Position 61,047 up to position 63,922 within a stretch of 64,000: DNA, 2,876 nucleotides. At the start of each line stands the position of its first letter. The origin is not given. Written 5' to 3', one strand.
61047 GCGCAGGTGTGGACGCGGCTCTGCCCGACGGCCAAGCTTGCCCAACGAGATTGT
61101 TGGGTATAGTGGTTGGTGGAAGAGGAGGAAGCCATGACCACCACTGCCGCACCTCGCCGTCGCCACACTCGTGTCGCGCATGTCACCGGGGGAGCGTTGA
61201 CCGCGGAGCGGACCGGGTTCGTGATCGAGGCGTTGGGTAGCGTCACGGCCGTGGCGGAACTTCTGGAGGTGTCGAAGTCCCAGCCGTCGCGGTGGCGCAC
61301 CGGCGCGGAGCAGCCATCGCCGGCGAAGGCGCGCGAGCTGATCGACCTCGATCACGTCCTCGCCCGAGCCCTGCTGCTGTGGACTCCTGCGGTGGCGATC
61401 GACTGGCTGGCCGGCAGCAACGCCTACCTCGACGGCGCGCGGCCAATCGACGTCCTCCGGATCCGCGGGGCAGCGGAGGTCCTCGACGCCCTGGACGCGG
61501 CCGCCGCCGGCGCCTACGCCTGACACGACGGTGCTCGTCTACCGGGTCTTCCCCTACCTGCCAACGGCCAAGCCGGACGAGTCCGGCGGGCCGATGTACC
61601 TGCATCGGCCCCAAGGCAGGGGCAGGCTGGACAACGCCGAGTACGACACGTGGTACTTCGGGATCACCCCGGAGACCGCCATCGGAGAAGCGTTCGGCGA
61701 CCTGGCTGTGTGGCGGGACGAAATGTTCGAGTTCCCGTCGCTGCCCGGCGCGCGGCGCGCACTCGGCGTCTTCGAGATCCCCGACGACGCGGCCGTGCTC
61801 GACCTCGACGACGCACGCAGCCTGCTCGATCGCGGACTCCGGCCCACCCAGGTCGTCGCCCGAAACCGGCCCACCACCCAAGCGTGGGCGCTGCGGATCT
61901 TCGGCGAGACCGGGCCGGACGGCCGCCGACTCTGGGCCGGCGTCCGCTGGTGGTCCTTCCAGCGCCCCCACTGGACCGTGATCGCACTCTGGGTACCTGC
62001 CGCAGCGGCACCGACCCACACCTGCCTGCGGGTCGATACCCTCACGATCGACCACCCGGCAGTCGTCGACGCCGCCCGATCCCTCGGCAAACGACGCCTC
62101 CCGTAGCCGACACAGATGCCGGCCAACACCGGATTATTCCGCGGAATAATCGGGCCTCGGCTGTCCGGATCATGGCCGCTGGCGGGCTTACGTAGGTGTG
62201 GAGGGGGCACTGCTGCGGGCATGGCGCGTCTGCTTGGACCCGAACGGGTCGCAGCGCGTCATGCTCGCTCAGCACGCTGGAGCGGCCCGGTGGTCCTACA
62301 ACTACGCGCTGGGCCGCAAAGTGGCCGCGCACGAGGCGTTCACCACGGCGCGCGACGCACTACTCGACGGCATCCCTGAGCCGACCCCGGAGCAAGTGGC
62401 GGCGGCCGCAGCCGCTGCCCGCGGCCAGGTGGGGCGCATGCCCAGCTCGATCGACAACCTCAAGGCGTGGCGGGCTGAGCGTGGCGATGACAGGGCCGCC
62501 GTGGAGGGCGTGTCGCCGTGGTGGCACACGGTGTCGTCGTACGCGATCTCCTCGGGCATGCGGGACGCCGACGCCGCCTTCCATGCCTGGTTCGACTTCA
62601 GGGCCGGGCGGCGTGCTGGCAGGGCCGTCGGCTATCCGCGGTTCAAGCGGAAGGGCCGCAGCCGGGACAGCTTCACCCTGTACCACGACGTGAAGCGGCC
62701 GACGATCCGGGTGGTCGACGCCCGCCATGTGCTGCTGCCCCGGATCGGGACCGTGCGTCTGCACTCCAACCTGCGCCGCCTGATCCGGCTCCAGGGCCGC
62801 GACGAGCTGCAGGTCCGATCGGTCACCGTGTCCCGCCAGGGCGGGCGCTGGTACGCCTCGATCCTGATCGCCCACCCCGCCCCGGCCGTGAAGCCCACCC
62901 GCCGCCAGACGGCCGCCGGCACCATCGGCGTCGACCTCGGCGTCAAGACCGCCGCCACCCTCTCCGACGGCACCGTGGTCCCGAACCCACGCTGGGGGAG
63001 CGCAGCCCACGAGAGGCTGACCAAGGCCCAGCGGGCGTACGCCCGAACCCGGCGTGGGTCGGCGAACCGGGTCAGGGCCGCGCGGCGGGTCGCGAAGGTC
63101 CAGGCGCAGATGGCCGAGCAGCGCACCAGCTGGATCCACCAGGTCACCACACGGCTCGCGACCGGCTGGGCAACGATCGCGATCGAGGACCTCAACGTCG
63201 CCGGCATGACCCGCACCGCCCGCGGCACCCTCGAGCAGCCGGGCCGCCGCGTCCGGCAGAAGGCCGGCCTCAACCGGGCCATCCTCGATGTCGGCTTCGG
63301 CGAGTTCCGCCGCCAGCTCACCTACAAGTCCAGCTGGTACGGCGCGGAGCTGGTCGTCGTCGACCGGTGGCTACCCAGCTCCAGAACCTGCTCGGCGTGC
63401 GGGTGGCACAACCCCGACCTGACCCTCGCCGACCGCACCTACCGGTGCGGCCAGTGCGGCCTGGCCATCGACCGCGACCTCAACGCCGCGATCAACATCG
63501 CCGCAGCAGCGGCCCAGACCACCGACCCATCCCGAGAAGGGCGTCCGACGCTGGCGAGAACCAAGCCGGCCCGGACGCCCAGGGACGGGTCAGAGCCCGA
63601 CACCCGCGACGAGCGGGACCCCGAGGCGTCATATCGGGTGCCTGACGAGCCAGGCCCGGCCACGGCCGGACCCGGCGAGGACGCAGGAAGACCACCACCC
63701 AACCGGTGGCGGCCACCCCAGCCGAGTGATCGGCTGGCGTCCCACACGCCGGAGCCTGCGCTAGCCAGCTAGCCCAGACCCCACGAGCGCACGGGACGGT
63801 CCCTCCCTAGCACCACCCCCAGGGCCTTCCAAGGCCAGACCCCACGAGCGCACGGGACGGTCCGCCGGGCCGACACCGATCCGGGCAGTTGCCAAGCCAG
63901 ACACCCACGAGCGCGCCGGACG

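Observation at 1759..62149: Seven dispersed copies of a perfect palindrome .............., all between genes or at gene termini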

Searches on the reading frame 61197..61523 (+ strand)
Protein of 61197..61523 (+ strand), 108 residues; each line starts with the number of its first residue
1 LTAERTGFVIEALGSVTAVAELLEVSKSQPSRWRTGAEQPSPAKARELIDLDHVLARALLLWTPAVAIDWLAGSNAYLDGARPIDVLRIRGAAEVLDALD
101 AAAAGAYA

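Call 10: search_protein_families(library=pfam, proteins=[window:61197-61523:+], max_evalue=0.01)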
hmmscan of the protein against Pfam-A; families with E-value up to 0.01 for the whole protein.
window:61197-61523:+ (108 aa): 4 families
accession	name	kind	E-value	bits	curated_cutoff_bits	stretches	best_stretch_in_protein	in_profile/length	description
PF09722.15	Xre_MbcA_ParS_C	-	1.6e-07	31.6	24.5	1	64-105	9-51/51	Antitoxin Xre/MbcA/ParS C-terminal toxin-binding domain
PF13560.12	HTH_31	-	0.004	17.9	27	1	15-51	16-53/64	Helix-turn-helix domain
PF15943.11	YdaS_toxin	-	0.0045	17.2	30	0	9-44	4-38/65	Bacterial toxin YdaS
PF14549.12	P22_Cro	-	0.0048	17.1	30.2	1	9-36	5-30/60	DNA-binding transcriptional regulator Cro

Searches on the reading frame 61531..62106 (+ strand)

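Call 10: search_protein_families(library=pfam, proteins=[window:61531-62106:+], max_evalue=0.01)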
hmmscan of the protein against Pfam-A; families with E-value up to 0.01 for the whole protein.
window:61531-62106:+ (191 aa): 1 family
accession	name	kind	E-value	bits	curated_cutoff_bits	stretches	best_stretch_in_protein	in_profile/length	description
PF08808.17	RES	-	2.9e-11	44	23.2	1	24-160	18-144/157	RES domain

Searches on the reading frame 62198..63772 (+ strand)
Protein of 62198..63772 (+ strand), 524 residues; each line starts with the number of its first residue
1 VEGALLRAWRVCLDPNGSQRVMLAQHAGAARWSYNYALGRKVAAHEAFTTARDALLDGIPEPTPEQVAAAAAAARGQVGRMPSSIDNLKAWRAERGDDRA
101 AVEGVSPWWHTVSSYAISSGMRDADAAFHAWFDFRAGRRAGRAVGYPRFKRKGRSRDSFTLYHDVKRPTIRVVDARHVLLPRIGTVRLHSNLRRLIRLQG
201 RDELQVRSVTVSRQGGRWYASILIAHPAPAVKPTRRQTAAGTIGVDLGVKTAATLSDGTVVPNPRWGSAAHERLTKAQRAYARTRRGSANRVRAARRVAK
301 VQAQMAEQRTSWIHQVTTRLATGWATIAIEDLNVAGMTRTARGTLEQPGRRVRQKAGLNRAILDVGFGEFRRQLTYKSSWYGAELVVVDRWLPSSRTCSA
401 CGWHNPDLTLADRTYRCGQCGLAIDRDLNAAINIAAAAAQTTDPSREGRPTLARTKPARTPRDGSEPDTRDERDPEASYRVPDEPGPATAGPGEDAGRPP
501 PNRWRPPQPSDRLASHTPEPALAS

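Call 10: search_protein_families(library=pfam, proteins=[window:62198-63772:+], max_evalue=0.01)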
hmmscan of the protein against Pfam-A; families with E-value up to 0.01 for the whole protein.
window:62198-63772:+ (524 aa): 3 families
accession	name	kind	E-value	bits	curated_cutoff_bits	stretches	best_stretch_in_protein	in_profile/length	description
PF07282.18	Cas12f1-like_TNB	-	2.6e-23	82.4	26.3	1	367-434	1-60/60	Cas12f1-like, TNB domain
PF01385.25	OrfB_IS605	-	8.4e-20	71.6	30.5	1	233-339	9-118/120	Probable transposase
PF12323.14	HTH_OrfB_IS605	-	6.3e-10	38.8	21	1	5-44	2-41/47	Helix-turn-helix domain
